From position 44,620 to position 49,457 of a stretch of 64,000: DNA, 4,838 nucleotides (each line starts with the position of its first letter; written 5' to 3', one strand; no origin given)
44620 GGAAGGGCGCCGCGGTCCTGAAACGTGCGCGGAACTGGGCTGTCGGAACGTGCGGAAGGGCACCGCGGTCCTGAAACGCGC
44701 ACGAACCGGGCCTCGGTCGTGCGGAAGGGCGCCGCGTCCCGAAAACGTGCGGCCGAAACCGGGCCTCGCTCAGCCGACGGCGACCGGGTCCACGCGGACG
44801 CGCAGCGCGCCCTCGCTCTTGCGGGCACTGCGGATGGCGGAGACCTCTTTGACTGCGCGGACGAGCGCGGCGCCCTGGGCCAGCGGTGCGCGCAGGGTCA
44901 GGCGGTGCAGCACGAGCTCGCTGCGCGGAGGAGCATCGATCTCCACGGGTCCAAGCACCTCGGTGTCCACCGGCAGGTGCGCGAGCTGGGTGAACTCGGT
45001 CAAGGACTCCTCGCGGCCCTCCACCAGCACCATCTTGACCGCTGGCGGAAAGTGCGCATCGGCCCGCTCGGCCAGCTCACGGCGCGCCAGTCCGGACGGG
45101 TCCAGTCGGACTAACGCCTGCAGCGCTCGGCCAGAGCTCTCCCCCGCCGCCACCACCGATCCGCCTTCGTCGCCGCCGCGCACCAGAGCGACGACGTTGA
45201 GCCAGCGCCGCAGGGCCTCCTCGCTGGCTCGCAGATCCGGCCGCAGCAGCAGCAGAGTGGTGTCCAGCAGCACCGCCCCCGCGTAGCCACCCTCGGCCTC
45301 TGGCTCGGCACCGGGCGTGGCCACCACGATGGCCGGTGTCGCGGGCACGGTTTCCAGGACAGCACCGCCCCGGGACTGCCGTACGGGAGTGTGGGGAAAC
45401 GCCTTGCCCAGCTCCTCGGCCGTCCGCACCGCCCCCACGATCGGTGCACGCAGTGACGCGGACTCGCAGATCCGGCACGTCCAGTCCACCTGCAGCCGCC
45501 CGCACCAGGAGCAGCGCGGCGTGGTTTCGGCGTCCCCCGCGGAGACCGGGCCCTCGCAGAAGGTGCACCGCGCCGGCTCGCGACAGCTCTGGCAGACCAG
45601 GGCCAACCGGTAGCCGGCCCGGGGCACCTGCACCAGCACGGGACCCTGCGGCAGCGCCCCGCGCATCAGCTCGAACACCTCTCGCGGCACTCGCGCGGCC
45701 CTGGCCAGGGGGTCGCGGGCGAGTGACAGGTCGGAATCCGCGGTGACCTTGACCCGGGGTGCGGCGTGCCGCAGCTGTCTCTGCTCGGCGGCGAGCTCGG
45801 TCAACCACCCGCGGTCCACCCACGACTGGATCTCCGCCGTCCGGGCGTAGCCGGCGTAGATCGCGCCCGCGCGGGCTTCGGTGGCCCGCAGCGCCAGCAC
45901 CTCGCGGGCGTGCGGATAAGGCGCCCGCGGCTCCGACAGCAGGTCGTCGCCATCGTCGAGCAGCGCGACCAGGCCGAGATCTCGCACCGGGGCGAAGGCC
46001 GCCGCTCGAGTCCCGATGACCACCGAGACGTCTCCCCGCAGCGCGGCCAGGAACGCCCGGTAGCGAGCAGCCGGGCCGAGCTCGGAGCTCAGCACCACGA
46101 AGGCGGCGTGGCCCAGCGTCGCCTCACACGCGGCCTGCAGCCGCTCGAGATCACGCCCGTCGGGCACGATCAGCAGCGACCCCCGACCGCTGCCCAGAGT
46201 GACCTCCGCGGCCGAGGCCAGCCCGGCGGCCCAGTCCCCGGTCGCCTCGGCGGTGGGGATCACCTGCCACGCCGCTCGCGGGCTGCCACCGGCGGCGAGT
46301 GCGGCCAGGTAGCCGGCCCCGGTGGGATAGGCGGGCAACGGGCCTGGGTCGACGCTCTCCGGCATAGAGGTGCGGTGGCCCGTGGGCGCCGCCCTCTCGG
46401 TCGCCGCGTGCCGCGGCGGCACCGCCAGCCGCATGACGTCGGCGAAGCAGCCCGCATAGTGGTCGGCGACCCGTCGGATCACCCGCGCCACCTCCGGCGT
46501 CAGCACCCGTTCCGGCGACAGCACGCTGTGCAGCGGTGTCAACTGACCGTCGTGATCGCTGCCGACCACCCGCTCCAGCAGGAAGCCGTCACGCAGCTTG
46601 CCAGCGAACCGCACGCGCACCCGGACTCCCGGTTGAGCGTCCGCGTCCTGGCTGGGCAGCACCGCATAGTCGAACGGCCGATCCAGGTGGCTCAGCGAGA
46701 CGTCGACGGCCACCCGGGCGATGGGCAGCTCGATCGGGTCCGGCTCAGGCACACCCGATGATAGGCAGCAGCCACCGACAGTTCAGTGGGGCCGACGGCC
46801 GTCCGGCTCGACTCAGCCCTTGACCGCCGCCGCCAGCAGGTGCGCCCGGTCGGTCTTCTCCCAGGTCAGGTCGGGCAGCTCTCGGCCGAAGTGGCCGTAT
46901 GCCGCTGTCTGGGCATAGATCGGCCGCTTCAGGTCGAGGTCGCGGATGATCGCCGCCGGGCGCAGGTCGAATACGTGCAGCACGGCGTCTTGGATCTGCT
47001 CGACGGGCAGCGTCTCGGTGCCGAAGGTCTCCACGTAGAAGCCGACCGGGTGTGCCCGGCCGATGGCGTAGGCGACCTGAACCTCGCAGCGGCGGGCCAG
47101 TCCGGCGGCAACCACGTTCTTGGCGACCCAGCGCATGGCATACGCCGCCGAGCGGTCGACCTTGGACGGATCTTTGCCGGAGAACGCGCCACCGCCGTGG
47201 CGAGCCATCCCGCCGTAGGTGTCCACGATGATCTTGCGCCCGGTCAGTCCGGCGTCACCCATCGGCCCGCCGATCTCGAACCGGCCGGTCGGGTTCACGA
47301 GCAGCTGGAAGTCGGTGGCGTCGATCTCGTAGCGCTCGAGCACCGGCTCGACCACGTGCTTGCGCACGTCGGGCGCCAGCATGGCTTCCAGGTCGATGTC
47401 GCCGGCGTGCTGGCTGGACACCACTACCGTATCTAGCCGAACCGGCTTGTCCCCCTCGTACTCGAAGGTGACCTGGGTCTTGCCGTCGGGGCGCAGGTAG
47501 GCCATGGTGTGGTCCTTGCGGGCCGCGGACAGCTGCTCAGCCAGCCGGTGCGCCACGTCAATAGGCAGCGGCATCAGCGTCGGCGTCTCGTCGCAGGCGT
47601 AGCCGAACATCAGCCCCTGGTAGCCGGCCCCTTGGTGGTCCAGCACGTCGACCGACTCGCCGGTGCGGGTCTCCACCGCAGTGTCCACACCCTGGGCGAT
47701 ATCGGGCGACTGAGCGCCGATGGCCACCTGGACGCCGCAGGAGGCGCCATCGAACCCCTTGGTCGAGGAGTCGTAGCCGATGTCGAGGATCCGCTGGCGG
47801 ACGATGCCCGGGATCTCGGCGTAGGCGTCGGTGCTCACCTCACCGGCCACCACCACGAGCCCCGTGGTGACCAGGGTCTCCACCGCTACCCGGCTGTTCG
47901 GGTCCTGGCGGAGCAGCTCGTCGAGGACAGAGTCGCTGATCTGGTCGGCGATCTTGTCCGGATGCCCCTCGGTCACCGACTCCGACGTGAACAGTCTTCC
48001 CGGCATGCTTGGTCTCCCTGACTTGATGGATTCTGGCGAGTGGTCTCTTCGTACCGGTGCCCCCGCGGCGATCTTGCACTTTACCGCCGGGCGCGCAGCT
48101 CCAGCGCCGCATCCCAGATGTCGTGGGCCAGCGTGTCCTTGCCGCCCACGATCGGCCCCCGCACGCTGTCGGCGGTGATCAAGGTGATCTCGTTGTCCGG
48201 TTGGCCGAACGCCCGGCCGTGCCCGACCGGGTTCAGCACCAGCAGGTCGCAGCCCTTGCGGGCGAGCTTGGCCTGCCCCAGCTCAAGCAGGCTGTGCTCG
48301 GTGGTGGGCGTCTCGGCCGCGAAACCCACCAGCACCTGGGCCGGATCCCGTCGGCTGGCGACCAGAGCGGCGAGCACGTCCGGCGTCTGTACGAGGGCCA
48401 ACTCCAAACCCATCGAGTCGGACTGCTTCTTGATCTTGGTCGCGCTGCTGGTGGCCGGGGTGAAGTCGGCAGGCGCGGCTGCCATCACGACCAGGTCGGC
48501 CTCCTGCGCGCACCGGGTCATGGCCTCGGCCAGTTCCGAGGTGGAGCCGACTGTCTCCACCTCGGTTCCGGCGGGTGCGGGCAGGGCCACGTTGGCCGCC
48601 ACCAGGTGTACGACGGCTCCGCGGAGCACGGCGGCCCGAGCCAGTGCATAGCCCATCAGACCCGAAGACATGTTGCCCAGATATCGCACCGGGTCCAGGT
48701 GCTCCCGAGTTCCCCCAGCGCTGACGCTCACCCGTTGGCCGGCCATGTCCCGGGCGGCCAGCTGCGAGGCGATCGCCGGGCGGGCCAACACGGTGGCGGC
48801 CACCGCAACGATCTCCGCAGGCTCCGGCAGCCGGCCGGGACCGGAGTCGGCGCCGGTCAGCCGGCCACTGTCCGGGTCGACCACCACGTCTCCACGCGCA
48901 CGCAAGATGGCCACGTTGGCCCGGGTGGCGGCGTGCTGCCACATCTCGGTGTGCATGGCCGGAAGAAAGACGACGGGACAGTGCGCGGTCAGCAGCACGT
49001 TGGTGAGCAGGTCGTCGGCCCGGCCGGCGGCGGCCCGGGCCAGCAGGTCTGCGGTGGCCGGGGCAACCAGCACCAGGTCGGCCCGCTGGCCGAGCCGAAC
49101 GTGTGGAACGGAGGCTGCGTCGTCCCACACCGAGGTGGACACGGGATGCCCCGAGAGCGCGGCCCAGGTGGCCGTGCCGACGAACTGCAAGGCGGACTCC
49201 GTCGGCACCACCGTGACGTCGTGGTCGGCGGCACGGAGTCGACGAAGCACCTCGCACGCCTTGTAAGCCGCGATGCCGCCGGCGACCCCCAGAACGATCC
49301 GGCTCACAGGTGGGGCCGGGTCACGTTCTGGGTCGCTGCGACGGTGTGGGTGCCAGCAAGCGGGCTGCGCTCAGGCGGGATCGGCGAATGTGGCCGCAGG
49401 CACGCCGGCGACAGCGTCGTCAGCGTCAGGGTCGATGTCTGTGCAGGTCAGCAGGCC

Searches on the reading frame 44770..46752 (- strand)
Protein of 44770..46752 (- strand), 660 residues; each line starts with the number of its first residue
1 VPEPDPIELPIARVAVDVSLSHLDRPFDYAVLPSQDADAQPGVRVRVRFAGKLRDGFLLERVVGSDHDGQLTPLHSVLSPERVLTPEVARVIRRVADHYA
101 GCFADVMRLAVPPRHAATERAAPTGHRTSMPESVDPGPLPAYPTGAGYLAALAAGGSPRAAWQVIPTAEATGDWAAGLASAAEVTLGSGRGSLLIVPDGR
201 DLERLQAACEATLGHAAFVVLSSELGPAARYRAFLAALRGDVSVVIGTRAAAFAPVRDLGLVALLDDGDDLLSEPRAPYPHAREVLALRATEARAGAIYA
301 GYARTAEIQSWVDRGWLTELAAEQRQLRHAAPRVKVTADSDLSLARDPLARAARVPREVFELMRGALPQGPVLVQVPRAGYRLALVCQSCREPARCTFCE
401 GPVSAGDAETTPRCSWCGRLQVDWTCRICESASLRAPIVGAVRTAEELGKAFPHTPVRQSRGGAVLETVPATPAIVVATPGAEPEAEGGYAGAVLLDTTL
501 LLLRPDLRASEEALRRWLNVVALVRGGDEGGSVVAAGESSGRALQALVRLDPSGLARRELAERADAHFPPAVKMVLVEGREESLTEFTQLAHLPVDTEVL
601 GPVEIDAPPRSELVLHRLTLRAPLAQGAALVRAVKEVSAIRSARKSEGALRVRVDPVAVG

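Call 20: search_protein_families(library=pfam, proteins=[window:44770-46752:-], max_evalue=0.00001)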
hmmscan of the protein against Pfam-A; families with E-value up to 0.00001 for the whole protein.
window:44770-46752:- (660 aa): 1 family
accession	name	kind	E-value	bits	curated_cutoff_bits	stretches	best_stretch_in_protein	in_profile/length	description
PF17764.6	PriA_3primeBD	-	3.6e-16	59.2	22.7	1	13-112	1-96/96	3'DNA-binding domain (3'BD)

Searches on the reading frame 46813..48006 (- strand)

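Call 20: search_protein_families(library=pfam, proteins=[window:46813-48006:-], max_evalue=0.00001)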
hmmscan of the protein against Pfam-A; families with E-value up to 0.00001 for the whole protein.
window:46813-48006:- (397 aa): 3 families
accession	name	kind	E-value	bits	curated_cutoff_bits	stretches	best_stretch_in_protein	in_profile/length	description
PF02773.21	S-AdoMet_synt_C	-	4.3e-68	228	25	1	245-384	1-138/138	S-adenosylmethionine synthetase, C-terminal domain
PF02772.21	S-AdoMet_synt_M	-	1.2e-43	148.5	29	1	125-243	2-120/120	S-adenosylmethionine synthetase, central domain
PF00438.25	S-AdoMet_synt_N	-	1.3e-41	141.5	33.1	1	5-101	3-99/99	S-adenosylmethionine synthetase, N-terminal domain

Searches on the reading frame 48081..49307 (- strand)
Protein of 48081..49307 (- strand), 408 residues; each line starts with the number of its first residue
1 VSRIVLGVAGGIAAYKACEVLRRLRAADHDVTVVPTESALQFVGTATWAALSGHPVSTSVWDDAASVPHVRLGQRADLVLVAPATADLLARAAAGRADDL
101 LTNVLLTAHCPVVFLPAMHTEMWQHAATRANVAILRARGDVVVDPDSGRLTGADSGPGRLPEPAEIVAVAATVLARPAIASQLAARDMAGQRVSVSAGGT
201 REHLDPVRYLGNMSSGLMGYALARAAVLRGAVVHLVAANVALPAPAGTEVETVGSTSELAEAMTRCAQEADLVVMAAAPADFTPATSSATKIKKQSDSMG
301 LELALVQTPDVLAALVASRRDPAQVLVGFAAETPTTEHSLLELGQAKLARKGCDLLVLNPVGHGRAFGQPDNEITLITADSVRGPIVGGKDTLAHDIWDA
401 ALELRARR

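Call 20: search_protein_families(library=pfam, proteins=[window:48081-49307:-], max_evalue=0.00001)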
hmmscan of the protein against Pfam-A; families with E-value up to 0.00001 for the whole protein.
window:48081-49307:- (408 aa): 2 families
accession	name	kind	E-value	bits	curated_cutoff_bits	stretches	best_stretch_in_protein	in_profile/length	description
PF04127.22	DFP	-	6.4e-61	205.8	22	1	188-377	1-186/186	DNA/pantothenate metabolism flavoprotein C-terminal domain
PF02441.25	Flavoprotein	-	7.4e-27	94.4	22.7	1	3-169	2-157/162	Flavoprotein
